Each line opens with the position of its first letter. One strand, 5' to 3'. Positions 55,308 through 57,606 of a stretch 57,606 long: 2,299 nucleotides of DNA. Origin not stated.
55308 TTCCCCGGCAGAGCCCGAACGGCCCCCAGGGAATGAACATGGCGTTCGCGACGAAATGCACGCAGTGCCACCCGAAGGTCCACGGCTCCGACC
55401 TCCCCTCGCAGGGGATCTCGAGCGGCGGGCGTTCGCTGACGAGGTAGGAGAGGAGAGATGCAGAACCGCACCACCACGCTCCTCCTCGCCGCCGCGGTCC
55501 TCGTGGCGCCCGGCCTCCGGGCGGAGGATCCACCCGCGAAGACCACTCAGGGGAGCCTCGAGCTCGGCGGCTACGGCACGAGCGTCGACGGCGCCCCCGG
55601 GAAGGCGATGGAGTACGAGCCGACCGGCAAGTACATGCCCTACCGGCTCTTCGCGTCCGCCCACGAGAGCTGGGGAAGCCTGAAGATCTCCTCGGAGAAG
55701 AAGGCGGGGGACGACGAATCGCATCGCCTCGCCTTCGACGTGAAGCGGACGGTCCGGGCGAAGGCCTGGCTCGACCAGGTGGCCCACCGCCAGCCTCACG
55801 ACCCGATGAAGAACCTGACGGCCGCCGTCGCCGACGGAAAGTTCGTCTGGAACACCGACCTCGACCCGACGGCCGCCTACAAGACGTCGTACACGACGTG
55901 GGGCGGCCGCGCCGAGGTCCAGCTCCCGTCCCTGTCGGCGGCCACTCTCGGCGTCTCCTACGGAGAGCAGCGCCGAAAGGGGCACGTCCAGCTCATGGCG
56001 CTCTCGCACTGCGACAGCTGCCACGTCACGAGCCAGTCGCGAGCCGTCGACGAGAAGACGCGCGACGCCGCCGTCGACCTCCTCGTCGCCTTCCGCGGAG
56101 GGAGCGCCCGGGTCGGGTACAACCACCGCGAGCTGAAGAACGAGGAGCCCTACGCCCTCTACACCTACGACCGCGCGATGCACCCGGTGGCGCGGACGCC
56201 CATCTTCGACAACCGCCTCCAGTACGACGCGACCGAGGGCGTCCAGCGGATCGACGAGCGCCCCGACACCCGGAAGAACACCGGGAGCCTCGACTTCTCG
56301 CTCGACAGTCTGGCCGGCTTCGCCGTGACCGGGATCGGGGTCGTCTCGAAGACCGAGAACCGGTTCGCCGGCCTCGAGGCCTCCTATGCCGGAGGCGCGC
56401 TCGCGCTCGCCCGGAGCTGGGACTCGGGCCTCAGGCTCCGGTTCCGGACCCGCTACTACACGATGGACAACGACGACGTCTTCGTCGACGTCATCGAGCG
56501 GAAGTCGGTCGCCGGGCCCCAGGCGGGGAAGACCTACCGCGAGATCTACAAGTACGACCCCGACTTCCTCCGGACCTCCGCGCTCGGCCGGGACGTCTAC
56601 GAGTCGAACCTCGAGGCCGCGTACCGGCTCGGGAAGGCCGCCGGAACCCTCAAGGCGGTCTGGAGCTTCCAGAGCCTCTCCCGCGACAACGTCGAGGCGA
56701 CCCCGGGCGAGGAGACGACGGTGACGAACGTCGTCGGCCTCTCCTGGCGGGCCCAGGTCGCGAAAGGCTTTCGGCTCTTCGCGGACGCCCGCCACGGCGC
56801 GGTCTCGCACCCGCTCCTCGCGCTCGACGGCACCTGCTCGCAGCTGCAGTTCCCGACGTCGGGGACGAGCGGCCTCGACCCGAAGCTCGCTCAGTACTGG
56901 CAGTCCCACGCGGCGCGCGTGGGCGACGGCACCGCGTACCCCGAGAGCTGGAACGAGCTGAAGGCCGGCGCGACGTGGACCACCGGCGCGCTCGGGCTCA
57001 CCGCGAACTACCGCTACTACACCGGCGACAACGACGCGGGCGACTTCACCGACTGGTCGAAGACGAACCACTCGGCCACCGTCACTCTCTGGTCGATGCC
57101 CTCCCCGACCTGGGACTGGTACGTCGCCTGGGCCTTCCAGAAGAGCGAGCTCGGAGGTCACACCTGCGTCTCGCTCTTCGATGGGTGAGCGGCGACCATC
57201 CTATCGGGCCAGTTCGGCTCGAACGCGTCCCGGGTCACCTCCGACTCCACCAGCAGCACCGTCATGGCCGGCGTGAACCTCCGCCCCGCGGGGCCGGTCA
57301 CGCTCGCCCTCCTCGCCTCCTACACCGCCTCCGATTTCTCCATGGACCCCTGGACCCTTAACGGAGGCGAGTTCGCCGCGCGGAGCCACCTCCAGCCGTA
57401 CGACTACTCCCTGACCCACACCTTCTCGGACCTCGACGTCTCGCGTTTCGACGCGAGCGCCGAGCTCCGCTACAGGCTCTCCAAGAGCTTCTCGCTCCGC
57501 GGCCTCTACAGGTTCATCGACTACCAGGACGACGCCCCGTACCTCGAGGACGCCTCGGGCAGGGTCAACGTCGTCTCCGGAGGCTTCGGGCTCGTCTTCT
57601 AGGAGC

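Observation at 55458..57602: In-frame UGA splits an MtrB/PioB-like outer-membrane barrel two genes downstream of a Sec-containing selD: possible selenoprotein porin, or a fresh pseudogene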

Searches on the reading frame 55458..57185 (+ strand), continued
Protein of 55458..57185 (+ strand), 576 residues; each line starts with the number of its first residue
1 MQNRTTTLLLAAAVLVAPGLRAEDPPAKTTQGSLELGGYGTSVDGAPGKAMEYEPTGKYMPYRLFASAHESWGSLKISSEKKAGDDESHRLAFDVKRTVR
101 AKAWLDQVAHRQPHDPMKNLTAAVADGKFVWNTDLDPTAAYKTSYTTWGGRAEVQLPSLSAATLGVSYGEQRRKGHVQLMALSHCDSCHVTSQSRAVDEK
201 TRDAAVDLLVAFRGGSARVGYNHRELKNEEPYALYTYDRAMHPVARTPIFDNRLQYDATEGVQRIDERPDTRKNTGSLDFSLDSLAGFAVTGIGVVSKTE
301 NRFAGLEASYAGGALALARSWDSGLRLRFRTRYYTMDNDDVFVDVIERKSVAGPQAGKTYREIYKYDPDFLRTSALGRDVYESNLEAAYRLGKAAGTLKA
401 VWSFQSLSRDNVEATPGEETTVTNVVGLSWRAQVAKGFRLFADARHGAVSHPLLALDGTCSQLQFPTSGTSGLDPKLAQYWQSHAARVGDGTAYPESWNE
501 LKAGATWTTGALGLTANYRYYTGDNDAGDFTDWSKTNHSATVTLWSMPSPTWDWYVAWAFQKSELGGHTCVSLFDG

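Call 71: list_cluster_members(proteins=[P0030, window:55458-57185:+, P0003, P0014, P0017, P0021])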
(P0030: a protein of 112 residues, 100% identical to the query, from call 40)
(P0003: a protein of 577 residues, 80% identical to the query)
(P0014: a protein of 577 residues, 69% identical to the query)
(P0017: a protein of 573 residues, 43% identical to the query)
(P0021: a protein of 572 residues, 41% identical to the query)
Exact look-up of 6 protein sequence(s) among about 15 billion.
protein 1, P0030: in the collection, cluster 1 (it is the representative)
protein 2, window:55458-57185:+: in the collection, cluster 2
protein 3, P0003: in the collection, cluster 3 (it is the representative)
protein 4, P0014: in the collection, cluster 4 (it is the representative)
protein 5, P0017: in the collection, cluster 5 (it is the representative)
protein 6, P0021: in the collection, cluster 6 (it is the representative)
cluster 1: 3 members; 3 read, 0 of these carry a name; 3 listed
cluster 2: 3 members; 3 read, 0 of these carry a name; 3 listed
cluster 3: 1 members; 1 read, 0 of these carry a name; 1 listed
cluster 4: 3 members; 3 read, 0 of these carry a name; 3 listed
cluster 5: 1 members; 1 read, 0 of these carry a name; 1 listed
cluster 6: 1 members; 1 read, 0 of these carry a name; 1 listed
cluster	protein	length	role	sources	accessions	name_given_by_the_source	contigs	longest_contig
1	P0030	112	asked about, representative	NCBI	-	-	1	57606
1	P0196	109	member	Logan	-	-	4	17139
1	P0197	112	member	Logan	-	-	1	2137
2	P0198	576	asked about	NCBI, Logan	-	-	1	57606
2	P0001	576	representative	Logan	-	-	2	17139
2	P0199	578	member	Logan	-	-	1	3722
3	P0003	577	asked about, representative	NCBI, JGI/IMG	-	-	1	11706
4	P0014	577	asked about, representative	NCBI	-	-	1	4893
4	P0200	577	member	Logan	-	-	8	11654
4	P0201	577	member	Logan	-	-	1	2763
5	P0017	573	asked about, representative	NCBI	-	-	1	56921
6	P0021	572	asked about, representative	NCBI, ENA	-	-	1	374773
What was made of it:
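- Tried and rejected: Cluster look-up gave no names or accessions for these proteins (call 71).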

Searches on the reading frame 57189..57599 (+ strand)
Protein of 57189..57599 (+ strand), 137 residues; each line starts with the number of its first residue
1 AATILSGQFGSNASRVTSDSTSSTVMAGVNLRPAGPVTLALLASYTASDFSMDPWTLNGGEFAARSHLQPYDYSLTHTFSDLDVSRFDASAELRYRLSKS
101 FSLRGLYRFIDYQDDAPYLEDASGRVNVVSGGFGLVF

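Call 8: search_protein_families(library=pfam, proteins=[window:57189-57599:+], max_evalue=0.1)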
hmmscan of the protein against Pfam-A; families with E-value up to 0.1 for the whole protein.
window:57189-57599:+ (137 aa): 3 families
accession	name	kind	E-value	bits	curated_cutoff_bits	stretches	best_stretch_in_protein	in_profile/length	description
PF13505.12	OMP_b-brl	-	0.00028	21.6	28.7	1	10-137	74-175/175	Outer membrane protein beta-barrel domain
PF03797.25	Autotransporter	-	0.0021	18.3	26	1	8-96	11-90/255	Autotransporter beta-domain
PF11854.14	MtrB_PioB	-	0.079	11.9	23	1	27-130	238-323/635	Putative outer membrane beta-barrel porin, MtrB/PioB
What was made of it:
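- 57189..57599 (+): C-terminal 137 residues: the last barrel strands, ending in the GGFGLVF beta-signal. Pfam OMP_b-brl E = 2.8e-4 (call 8).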

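Call 9: search_protein_families(library=ncbifam, proteins=[window:57189-57599:+], max_evalue=0.1)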
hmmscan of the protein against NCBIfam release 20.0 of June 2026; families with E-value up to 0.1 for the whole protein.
window:57189-57599:+ (137 aa): 1 family
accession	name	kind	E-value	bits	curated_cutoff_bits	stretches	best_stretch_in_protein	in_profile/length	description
NF041027.1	GSU2204_Se_pt_1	equivalog_domain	0.0015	17.4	350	1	12-109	300-403/580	GSU2204 family CXXCH-containing (seleno)protein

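Call 40: find_homologous_proteins(query=window:57189-57599:+, max_evalue=0.001)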
Query window:57189-57599:+ (137 aa): 18 proteins with E <= 0.001 among 96 candidates.
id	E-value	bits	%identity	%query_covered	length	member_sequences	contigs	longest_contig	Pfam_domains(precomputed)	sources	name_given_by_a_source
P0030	1.5e-67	243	100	82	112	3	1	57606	-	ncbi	-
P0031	5.3e-62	225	76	98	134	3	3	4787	-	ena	-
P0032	2.9e-59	216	87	82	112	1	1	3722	-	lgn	-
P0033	2.9e-57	210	87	82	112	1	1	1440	-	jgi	jgi:hypothetical protein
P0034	4.1e-55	203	82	82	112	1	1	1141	-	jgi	jgi:hypothetical protein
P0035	2.4e-54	201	80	82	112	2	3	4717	-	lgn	-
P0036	5.6e-53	196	79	82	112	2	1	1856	-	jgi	jgi:hypothetical protein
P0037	1.0e-52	195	78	82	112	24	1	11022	-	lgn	-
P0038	1.2e-52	195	79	82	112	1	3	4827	-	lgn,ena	-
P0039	2.0e-52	194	78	82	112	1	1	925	-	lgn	-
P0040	3.4e-52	194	78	82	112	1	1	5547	-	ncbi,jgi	-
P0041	5.0e-52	193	77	82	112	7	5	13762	-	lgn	-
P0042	2.1e-51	191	77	82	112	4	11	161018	-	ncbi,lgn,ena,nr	ncbi:MAG: hypothetical protein IPN83_12785 [Holophagales bacterium]|nr:hypothetical protein [Holopha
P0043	2.4e-51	191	77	82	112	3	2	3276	-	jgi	jgi:hypothetical protein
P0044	1.3e-50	188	75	82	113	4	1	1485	-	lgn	-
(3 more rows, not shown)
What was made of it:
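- Closest known: NCBIfam NF041027, GSU2204 family CXXCH-containing. Different: The public record for this contig splits the gene into two unnamed ORFs (calls 40, 71).
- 57189..57599 (+): In the public record it is called as a separate 112-aa ORF starting at ATG 57264 (P0030, call 40).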

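Call 65: predict_structure(alignment_id=A3)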
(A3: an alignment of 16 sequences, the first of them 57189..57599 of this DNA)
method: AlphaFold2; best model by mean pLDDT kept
length: 137 residues; sequences in the alignment: 16
mean_pLDDT: 66.7   pTM: 0.54
mean pLDDT of the five models: 66.7, 63.5, 61.2, 47.4, 42.7
residues with pLDDT >= 90: 0; 70-90: 67; 50-70: 35; < 50: 35
segments of 3 or more residues with pLDDT < 50: 52-81, 116-120
pLDDT, mean of each block of 10 residues (from residue 1): 66 67 77 76 75 45 42 42 72 85 85 58 72 76
secondary structure, 60 per line:
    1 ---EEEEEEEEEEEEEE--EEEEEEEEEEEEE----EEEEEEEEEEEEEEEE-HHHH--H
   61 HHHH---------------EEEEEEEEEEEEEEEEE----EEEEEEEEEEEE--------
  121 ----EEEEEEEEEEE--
elements in order: E4-17 E20-32 E37-52 H54-57 H60-64 E80-96 E101-112 E125-135
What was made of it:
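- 57189..57599 (+): Six strands in the model (call 65).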
